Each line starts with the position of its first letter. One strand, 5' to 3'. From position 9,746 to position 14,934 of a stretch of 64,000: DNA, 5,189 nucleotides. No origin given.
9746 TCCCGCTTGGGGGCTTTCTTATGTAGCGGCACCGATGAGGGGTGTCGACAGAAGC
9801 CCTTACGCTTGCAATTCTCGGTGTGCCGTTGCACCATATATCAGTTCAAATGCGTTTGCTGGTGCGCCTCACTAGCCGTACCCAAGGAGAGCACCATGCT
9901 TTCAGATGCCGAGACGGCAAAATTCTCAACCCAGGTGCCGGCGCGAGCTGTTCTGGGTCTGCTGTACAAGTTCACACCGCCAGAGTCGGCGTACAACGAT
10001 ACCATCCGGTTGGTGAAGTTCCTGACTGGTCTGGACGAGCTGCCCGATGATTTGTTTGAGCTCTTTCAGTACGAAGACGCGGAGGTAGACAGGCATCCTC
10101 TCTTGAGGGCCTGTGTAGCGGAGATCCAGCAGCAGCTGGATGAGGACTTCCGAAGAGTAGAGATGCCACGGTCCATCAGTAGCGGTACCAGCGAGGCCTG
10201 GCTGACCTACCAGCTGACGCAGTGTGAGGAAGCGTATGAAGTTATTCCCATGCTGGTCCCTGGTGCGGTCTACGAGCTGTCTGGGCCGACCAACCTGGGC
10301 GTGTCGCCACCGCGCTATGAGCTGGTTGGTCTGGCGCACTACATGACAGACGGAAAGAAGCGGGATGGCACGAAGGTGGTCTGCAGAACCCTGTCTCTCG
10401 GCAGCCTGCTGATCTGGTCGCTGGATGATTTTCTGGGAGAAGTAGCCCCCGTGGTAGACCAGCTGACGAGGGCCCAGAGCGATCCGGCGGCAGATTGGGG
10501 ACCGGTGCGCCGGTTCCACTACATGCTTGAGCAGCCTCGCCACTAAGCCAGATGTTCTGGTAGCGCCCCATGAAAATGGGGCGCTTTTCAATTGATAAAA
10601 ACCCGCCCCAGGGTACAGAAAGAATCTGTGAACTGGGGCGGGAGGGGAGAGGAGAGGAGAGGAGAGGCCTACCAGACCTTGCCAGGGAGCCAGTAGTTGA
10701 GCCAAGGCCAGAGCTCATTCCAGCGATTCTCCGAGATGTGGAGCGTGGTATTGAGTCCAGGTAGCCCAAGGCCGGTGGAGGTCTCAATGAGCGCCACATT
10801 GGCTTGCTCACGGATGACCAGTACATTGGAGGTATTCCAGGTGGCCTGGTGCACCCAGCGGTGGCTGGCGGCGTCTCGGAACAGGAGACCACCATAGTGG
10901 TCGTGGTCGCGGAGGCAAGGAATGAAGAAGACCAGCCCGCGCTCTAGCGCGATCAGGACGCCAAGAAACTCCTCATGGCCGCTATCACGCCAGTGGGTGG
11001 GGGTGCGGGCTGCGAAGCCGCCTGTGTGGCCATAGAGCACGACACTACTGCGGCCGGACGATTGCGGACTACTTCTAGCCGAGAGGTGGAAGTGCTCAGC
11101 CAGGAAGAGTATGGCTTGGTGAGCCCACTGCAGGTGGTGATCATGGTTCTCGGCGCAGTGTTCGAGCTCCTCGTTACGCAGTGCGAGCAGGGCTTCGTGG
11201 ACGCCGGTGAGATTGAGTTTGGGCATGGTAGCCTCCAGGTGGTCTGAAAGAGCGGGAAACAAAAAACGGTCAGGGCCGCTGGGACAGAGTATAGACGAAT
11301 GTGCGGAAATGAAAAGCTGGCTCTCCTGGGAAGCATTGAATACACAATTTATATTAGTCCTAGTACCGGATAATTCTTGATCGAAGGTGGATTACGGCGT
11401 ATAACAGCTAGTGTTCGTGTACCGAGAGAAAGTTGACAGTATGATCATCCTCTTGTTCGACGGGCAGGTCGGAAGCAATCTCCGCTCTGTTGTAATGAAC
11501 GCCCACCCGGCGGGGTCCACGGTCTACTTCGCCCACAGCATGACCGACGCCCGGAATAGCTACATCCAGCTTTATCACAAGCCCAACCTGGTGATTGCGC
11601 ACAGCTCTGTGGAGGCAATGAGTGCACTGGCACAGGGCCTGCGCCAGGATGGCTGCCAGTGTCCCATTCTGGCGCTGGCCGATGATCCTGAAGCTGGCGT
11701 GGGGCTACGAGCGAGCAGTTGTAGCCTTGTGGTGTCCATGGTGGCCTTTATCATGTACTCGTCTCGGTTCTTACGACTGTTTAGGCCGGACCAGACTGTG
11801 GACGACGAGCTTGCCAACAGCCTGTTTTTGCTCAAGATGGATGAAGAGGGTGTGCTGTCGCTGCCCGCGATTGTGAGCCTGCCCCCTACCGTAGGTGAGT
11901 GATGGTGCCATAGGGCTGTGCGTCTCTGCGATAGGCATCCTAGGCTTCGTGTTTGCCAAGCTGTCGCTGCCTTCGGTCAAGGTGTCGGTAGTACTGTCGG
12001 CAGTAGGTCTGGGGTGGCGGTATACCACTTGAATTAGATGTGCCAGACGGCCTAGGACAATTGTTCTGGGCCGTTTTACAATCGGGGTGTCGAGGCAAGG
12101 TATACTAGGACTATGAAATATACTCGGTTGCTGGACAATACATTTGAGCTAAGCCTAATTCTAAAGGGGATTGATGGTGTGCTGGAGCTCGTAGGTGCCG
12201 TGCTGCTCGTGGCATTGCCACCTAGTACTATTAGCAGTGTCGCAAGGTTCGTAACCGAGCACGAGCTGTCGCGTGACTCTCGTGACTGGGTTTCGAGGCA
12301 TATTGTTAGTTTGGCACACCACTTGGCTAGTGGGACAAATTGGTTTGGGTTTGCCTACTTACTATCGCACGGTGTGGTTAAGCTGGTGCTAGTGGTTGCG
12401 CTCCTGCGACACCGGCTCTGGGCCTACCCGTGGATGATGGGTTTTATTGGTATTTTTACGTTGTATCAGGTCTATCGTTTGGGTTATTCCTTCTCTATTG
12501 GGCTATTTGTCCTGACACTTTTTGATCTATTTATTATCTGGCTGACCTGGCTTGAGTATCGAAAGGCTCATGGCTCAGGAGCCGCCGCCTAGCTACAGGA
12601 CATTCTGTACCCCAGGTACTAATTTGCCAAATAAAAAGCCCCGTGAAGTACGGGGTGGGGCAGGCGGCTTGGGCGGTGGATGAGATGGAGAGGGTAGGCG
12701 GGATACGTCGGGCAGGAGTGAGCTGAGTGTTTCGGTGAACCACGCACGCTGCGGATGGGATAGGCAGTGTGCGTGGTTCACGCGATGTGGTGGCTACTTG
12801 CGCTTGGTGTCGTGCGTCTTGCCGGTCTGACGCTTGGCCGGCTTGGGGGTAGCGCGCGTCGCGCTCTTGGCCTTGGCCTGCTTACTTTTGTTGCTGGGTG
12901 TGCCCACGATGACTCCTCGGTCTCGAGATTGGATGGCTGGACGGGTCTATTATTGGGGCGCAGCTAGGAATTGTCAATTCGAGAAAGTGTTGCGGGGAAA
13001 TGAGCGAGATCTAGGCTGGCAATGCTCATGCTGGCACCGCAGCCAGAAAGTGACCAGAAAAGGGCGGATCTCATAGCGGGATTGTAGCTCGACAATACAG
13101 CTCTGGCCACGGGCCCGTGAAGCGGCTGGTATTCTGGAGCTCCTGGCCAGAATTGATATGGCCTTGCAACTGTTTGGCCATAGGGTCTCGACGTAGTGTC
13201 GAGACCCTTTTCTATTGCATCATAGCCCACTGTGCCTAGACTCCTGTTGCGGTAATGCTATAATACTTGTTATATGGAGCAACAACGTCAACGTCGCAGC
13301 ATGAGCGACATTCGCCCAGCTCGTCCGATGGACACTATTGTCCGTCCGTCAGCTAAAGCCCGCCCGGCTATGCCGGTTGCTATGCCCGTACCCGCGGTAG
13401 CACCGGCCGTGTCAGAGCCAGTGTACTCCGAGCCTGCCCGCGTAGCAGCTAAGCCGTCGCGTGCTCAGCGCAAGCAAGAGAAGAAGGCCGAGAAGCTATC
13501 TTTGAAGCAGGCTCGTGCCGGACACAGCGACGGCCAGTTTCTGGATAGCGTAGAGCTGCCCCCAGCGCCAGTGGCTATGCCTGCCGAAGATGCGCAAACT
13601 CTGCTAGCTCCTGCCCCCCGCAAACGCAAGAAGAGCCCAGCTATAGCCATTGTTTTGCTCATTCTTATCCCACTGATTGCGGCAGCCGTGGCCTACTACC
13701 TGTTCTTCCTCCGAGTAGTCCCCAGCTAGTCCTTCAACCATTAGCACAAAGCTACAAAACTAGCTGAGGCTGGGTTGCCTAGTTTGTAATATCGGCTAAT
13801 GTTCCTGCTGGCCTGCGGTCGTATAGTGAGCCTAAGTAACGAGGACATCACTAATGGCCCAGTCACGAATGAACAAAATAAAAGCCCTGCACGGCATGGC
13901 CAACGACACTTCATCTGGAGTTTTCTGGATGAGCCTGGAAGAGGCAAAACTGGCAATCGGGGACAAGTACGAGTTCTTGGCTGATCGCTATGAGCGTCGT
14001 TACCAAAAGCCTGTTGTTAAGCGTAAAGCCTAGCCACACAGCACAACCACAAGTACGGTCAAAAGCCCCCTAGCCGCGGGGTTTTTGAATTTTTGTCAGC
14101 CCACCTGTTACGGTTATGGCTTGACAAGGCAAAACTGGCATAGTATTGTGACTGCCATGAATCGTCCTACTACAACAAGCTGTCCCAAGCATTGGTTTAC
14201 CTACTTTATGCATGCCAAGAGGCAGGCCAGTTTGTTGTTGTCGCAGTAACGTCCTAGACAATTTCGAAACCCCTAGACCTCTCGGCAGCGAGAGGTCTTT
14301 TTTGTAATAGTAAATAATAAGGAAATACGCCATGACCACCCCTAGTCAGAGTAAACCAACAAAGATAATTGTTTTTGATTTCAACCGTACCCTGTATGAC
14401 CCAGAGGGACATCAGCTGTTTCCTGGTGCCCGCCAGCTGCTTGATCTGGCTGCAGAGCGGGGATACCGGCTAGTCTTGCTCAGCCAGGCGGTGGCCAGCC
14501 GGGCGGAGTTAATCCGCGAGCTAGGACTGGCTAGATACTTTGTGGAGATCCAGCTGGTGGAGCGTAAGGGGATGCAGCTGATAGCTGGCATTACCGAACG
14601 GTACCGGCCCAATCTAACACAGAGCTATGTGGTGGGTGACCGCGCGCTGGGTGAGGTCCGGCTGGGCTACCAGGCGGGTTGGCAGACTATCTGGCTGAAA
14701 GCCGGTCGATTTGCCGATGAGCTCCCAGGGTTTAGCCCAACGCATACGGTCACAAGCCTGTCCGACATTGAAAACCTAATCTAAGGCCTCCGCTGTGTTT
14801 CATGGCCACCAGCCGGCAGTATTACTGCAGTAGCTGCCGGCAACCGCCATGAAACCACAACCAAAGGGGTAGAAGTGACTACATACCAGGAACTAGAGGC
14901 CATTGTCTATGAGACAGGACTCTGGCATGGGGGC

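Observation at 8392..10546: Operon of small Cys/His zinc-finger-like proteins with two paralogous C2H2-type members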

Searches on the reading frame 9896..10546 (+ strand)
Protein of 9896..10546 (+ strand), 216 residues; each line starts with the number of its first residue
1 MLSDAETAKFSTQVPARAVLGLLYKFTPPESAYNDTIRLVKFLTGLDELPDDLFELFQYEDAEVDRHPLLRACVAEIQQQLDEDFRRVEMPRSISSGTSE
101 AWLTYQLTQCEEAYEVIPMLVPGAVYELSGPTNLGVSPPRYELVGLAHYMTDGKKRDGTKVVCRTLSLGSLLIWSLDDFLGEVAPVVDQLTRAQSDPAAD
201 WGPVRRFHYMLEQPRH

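Call 7: search_protein_families(library=pfam, proteins=[window:9896-10546:+], max_evalue=1)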
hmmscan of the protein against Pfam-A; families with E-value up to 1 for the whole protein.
window:9896-10546:+ (216 aa): 0 families

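Call 12: search_protein_families(library=phrogs, proteins=[window:9896-10546:+], max_evalue=0.1)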
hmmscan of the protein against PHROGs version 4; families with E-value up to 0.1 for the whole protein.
window:9896-10546:+ (216 aa): 0 families

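Call 13: search_protein_families(library=ncbifam, proteins=[window:9896-10546:+], max_evalue=0.1)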
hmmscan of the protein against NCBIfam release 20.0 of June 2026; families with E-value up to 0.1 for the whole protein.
window:9896-10546:+ (216 aa): 0 families

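Call 14: search_protein_families(library=padloc, proteins=[window:9896-10546:+], max_evalue=0.1)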
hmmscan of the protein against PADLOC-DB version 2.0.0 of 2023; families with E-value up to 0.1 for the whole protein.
window:9896-10546:+ (216 aa): 0 families

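Call 25: search_dna_similar(query=window:9896-10546:+, collection=phages, mode=protein, max_evalue=1, max_rows=10)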
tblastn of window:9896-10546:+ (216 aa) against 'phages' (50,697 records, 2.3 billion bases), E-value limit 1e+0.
No match.

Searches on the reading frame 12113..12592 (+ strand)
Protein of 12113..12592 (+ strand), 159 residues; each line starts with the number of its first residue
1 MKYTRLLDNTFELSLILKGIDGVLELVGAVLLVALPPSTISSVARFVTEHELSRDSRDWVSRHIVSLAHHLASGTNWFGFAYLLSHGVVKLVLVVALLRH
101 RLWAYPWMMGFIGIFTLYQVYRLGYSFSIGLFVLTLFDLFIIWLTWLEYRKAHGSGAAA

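Call 29: search_protein_families(library=pfam, proteins=[window:12113-12592:+], max_evalue=0.001)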
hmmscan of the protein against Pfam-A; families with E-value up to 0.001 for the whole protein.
window:12113-12592:+ (159 aa): 1 family
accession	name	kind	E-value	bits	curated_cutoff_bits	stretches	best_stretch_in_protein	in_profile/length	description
PF09900.14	DUF2127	-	5.9e-27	95.1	24.3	1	11-149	2-140/140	Predicted membrane protein (DUF2127)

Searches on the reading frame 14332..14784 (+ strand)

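Call 29: search_protein_families(library=pfam, proteins=[window:14332-14784:+], max_evalue=0.001)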
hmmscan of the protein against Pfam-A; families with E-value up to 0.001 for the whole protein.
window:14332-14784:+ (150 aa): 2 families
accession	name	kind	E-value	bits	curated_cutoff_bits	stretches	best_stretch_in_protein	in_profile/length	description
PF13242.12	Hydrolase_like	-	6.6e-07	29.6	22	1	87-145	13-74/75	HAD-hyrolase-like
PF00702.32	Hydrolase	-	5.5e-05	24.1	26.4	1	25-74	95-145/191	haloacid dehalogenase-like hydrolase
